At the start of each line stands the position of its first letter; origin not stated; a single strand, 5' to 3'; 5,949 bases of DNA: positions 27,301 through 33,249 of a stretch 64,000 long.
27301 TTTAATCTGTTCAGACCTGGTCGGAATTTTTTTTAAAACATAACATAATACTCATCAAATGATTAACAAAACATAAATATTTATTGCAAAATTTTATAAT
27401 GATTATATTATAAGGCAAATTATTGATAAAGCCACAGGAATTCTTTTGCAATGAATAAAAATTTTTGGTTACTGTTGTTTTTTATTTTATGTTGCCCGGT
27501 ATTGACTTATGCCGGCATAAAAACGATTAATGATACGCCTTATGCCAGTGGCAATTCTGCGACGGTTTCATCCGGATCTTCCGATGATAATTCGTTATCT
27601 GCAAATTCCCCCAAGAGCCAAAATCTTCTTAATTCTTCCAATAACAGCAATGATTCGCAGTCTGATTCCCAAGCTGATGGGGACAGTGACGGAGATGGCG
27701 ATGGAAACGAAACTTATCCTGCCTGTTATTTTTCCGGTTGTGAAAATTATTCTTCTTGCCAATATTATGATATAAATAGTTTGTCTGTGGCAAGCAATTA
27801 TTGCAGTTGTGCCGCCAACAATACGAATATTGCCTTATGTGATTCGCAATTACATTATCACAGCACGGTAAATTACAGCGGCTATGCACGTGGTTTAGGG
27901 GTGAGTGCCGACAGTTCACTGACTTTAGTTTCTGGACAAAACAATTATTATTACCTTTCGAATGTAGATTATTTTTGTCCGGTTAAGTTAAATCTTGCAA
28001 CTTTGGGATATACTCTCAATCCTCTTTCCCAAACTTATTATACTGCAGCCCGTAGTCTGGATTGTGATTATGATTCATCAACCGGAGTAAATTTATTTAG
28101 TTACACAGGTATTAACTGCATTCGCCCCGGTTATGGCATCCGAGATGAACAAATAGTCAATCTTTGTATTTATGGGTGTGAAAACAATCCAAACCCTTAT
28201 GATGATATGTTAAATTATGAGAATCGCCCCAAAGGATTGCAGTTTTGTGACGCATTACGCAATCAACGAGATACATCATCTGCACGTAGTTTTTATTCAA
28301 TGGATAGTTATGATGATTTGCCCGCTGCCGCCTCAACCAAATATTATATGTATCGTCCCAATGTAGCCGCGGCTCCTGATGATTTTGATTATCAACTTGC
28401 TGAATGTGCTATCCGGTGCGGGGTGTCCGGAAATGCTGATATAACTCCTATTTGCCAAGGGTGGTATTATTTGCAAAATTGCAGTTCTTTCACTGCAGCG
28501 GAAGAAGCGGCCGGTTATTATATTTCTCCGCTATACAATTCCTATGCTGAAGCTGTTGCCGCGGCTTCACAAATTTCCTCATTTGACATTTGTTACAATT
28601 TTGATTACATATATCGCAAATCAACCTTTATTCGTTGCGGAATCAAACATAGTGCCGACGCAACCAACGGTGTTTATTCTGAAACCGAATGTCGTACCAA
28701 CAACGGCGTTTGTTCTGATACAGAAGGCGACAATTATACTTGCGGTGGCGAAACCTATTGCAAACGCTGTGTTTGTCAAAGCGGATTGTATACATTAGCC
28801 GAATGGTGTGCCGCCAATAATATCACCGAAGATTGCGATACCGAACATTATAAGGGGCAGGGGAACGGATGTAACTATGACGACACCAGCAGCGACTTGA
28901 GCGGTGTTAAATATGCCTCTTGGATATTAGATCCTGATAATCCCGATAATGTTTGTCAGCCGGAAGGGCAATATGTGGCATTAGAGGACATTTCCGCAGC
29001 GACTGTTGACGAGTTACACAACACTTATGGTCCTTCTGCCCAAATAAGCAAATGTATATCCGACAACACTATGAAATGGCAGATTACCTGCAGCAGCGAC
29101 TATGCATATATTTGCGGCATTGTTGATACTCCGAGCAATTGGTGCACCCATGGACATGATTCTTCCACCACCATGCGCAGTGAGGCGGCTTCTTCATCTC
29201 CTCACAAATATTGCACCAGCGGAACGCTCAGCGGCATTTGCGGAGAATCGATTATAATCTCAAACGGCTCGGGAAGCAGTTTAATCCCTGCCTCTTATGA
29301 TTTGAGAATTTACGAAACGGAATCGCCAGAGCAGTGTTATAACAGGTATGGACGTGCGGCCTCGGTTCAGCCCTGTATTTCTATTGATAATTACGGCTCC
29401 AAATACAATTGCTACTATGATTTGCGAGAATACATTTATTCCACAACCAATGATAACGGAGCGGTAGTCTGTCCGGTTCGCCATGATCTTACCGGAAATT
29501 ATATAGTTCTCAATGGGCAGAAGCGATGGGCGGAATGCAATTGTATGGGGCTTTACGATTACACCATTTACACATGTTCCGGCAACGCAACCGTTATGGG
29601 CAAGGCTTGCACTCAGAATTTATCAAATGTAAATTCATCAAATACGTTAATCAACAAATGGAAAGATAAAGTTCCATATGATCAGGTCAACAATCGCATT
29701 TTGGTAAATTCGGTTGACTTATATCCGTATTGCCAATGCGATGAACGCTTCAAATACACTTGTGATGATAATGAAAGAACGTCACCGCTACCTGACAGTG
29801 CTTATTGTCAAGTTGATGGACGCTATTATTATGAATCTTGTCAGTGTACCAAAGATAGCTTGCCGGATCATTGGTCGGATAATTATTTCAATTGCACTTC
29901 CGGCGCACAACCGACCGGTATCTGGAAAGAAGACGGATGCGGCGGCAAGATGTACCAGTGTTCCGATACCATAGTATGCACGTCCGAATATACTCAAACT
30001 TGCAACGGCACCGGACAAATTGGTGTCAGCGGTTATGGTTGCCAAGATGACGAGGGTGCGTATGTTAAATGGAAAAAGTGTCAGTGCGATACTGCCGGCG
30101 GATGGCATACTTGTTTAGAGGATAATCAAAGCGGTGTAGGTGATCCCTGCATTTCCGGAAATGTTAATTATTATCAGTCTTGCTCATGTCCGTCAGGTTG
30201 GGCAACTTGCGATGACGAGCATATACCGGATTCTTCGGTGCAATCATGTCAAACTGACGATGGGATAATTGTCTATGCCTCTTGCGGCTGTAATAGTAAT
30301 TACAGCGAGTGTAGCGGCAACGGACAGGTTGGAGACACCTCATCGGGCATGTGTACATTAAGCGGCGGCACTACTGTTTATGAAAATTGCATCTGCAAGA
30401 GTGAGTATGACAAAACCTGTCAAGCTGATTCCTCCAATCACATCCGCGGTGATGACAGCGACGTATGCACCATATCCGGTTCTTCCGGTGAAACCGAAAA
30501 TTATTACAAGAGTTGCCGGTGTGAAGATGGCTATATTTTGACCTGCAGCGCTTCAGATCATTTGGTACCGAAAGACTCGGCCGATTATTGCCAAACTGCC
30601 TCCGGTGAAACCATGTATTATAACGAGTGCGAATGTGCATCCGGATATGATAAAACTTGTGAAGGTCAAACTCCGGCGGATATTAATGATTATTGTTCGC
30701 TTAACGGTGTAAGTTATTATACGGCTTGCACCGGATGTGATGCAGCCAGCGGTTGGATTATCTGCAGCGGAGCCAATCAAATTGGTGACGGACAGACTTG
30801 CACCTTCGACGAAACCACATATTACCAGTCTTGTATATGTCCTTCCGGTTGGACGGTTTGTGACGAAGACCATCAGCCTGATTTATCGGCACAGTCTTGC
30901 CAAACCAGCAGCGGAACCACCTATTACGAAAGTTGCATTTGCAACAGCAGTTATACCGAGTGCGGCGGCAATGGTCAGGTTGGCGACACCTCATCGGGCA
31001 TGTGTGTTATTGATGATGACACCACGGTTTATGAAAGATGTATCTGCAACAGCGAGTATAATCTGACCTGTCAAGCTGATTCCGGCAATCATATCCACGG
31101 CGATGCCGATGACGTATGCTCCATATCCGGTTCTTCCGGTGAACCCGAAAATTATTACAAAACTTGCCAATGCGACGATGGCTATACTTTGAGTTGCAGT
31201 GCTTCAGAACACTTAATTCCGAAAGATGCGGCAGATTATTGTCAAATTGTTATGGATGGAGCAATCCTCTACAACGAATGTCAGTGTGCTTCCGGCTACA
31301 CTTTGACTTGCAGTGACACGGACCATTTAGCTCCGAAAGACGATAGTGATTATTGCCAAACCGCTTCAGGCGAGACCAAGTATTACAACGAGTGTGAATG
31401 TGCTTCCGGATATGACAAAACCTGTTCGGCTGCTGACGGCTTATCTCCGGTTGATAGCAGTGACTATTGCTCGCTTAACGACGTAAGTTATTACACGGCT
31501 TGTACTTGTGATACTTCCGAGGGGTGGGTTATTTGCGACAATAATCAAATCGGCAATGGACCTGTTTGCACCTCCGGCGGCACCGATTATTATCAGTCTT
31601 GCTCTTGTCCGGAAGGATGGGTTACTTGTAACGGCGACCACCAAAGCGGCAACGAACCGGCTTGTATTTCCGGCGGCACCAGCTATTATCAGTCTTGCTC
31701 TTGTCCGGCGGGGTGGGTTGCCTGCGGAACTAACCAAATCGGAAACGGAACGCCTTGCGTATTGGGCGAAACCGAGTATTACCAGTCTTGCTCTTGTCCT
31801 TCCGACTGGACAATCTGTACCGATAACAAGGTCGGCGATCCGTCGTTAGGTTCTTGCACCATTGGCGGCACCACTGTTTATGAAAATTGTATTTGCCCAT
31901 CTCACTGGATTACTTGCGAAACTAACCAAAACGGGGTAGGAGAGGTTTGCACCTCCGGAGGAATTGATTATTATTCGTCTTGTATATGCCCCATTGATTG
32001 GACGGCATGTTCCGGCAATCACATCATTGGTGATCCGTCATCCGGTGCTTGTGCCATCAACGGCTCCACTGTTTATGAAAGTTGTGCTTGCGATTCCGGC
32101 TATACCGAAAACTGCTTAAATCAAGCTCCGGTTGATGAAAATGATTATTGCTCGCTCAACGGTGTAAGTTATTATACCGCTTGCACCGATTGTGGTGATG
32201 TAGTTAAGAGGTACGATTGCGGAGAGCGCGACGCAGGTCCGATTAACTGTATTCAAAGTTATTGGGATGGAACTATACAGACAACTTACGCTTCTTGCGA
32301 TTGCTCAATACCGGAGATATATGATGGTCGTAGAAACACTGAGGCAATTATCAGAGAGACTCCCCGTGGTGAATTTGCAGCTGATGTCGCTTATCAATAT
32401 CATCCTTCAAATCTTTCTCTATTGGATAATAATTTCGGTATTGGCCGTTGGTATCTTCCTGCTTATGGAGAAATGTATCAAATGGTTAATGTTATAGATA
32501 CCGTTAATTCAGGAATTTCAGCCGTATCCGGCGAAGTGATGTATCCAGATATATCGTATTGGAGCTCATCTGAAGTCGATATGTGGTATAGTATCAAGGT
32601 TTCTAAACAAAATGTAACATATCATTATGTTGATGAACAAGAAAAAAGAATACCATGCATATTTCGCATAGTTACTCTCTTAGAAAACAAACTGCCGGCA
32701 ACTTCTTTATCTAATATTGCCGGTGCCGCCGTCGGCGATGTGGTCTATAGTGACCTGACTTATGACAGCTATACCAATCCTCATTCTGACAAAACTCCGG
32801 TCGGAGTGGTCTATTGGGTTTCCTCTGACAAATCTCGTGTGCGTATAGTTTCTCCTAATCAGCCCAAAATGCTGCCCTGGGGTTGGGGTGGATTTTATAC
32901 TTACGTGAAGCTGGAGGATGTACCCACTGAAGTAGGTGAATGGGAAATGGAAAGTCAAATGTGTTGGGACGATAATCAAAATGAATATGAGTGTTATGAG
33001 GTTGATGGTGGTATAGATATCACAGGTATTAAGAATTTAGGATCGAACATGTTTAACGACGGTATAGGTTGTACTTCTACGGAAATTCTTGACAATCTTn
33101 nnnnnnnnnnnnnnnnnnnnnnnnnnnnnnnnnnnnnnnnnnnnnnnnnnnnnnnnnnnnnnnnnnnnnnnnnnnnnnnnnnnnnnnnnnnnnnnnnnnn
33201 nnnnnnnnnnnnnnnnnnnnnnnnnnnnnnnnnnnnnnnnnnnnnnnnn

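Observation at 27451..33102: A 1883-aa secreted protein made of more than 30 truncated EGF-like 4-cysteine modules: a eukaryote-like adhesin or effector candidate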

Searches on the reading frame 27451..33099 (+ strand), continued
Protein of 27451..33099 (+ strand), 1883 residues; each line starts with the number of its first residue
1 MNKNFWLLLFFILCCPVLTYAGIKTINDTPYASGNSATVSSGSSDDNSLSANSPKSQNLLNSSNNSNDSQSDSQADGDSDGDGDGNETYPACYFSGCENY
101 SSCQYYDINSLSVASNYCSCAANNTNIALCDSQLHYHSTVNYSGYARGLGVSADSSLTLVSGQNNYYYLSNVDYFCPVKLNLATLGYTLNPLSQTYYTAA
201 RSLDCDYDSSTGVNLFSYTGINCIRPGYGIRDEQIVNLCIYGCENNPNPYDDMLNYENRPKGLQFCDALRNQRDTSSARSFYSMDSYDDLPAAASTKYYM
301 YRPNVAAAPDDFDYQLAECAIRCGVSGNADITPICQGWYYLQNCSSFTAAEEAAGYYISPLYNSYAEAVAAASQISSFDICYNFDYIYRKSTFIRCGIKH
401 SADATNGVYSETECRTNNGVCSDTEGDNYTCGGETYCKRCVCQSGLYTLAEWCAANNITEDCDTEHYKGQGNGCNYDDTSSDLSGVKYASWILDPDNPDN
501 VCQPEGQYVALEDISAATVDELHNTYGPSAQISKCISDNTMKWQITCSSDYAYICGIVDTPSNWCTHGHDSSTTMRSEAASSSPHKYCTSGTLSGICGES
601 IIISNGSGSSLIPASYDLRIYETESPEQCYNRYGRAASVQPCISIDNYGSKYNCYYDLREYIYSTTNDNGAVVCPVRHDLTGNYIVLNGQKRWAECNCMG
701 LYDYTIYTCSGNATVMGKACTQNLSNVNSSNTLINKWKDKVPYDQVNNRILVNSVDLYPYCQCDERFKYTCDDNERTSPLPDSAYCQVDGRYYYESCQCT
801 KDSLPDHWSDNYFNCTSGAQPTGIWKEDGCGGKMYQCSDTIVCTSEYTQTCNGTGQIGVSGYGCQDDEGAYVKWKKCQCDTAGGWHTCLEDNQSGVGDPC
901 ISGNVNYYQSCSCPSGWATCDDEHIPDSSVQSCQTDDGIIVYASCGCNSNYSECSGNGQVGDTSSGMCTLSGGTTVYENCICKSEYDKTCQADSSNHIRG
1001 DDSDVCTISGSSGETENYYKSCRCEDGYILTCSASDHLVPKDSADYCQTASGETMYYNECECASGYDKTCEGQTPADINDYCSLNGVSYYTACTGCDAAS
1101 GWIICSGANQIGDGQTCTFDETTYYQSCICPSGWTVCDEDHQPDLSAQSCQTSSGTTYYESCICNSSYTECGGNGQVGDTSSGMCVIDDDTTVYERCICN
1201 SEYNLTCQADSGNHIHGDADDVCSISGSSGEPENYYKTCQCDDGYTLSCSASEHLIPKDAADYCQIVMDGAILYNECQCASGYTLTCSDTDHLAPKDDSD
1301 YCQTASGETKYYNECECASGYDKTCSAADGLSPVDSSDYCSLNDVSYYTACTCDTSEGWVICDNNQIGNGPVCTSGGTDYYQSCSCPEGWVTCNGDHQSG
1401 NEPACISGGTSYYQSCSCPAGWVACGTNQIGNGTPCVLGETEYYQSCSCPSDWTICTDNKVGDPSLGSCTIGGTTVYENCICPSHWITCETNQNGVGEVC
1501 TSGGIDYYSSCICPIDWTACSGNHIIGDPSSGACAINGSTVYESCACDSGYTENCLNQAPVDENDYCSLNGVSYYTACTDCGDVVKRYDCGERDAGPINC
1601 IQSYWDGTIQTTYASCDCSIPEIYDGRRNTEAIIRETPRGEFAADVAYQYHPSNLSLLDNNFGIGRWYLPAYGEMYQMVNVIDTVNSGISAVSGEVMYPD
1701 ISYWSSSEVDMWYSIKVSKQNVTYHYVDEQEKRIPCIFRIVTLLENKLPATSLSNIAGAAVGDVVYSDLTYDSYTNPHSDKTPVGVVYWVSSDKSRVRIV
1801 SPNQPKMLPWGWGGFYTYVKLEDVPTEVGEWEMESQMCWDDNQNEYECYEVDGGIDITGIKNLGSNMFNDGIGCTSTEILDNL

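Call 26: list_cluster_members(proteins=[P0001, P0002, P0007, P0009, P0011, P0014, P0016, P0017, P0019, P0020])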
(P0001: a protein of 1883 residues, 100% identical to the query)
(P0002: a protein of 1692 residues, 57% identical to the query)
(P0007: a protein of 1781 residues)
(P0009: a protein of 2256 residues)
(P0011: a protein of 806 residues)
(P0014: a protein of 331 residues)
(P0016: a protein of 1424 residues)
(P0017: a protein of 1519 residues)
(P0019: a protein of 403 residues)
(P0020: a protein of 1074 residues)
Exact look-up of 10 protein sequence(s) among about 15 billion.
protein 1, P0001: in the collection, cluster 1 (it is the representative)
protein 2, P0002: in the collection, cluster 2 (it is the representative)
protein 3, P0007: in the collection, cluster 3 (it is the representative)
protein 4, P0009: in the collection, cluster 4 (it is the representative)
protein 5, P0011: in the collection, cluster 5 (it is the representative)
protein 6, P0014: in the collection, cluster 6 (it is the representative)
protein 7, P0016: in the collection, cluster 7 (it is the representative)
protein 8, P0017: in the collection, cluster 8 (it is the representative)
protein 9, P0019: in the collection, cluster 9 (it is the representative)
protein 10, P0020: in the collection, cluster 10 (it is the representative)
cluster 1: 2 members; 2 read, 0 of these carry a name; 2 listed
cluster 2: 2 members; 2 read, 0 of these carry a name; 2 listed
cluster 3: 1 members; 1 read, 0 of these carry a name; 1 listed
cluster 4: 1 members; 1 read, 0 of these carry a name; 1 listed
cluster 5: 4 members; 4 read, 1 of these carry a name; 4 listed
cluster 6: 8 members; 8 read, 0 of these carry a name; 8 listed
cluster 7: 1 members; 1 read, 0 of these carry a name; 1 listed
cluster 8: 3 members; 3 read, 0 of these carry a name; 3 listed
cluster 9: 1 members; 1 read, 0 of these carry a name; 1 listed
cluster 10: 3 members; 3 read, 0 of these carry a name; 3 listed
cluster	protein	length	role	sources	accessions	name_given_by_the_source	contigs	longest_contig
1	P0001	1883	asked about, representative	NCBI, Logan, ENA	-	-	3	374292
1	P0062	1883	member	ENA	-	-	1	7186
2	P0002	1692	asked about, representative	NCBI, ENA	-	-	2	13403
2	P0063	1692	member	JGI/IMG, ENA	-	-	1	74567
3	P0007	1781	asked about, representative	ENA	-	-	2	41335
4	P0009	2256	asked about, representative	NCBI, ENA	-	-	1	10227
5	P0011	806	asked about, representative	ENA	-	-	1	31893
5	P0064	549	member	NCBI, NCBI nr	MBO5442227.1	MAG: hypothetical protein J6A33_00390, partial [Alphaproteobacteria bacterium] | hypothetical protein [Alphaproteobacteria bacterium]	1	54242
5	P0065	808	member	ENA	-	-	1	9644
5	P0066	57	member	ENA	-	-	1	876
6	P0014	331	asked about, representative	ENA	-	-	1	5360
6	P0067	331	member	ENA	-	-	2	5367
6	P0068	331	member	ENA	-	-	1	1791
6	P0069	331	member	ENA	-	-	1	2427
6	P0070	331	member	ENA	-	-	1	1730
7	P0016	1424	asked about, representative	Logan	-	-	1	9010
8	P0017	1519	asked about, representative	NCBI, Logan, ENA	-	-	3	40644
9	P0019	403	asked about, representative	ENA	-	-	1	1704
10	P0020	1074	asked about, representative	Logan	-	-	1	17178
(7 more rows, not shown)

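Call 50: find_encoding_contigs(protein=P0005, flank=10000, max_places=2)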
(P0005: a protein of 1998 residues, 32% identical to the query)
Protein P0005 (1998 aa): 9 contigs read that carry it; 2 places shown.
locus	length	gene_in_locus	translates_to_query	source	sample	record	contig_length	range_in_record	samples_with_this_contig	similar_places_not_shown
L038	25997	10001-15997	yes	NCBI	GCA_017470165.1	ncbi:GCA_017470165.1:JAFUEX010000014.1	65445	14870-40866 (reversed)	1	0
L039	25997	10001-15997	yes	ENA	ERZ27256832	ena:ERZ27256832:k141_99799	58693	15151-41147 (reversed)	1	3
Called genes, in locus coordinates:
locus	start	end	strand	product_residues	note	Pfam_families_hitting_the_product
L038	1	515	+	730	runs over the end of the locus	PF22019:GlgB_N, PF02922:CBM_48, PF00128:Alpha-amylase, PF02806:Alpha-amylase_C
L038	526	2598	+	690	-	PF02922:CBM_48, PF00128:Alpha-amylase, PF21156:ISOA1-3_C (weak)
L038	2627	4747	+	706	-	PF02446:Glyco_hydro_77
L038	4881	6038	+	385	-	PF00364:Biotin_lipoyl (faint), PF25917:BSH_RND, PF25973:BSH_CzcB (weak), PF25881:HH_YBHG (faint), PF25885:HH_EMRA (weak), PF25876:HH_MFP_RND, PF25967:RND-MFP_C, PF25989:YknX_C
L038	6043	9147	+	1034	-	PF00873:ACR_tran, PF03176:MMPL, PF02355:SecD_SecF_C (weak), PF03176:MMPL (weak)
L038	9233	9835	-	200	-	PF00881:Nitroreductase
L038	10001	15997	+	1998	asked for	-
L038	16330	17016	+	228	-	PF01048:PNP_UDP_1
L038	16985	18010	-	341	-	PF00438:S-AdoMet_synt_N, PF02772:S-AdoMet_synt_M (weak), PF02773:S-AdoMet_synt_C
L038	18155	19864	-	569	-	PF00664:ABC_membrane, PF00005:ABC_tran, PF02463:SMC_N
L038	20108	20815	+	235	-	-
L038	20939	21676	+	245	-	-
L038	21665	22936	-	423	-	PF04748:Polysacc_deac_2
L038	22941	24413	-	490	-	PF01336:tRNA_anti-codon, PF01409:tRNA-synt_2d (faint), PF00152:tRNA-synt_2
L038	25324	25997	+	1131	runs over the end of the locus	-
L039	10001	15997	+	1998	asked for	-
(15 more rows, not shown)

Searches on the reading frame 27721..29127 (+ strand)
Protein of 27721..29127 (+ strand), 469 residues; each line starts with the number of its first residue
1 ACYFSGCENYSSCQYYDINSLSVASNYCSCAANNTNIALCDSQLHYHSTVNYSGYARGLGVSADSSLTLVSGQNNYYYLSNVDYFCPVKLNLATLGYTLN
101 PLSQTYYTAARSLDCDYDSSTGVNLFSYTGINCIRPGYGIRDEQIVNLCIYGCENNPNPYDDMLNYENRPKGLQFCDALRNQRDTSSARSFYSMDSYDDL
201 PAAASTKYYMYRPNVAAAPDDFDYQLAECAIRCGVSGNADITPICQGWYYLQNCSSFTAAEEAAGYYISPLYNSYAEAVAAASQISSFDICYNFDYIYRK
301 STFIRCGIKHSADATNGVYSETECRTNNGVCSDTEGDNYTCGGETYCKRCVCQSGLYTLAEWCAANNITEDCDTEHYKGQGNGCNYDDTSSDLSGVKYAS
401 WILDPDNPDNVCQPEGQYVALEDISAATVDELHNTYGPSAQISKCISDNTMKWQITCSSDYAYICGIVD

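Call 88: search_solved_structures(query=A8, max_evalue=1)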
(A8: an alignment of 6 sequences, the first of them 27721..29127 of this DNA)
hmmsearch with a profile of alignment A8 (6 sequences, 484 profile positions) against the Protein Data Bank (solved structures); distinct sequences matched with E-value up to 1: 2.
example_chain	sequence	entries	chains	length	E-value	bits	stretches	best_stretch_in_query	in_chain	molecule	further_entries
2ccj_A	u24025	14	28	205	0.92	11.9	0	38-80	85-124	THYMIDYLATE KINASE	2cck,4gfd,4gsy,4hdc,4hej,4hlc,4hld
4mqb_A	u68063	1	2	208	0.94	11.8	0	38-80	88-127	Thymidylate kinase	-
